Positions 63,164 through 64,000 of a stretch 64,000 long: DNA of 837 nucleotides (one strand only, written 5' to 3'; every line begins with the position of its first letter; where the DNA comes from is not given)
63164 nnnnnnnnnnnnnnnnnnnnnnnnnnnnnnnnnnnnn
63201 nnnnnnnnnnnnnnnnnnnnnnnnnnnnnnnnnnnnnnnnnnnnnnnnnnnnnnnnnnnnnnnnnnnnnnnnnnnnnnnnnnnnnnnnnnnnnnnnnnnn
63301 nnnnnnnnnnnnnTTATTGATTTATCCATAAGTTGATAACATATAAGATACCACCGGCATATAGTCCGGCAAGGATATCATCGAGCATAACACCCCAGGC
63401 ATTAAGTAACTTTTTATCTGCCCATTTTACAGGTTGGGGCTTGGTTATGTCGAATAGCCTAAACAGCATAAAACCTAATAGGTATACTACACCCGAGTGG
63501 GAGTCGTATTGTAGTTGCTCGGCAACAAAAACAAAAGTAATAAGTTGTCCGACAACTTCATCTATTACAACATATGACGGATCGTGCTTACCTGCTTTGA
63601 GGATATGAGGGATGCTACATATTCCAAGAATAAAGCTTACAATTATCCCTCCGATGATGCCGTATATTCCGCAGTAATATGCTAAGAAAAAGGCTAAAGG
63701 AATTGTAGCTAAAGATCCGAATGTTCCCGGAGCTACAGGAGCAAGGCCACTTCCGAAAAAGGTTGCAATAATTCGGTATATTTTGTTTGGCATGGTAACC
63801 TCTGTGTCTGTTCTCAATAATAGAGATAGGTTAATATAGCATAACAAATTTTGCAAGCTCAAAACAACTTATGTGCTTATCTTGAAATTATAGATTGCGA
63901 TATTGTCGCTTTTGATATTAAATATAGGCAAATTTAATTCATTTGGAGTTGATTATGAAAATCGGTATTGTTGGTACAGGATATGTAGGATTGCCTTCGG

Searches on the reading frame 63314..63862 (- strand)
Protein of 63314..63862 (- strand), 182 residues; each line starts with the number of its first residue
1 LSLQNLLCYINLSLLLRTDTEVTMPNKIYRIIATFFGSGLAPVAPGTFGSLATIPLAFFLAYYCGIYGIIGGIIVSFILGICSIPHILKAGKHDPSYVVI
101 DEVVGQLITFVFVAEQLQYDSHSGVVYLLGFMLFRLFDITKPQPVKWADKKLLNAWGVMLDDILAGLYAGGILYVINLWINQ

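Call 92: search_protein_families(library=pfam, proteins=[window:63314-63862:-], max_evalue=0.0001)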
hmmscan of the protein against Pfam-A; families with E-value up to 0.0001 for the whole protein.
window:63314-63862:- (182 aa): 1 family
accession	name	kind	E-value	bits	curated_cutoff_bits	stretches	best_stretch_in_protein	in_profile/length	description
PF04608.18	PgpA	-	3.4e-42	144.1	28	1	31-176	1-140/141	Phosphatidylglycerophosphatase A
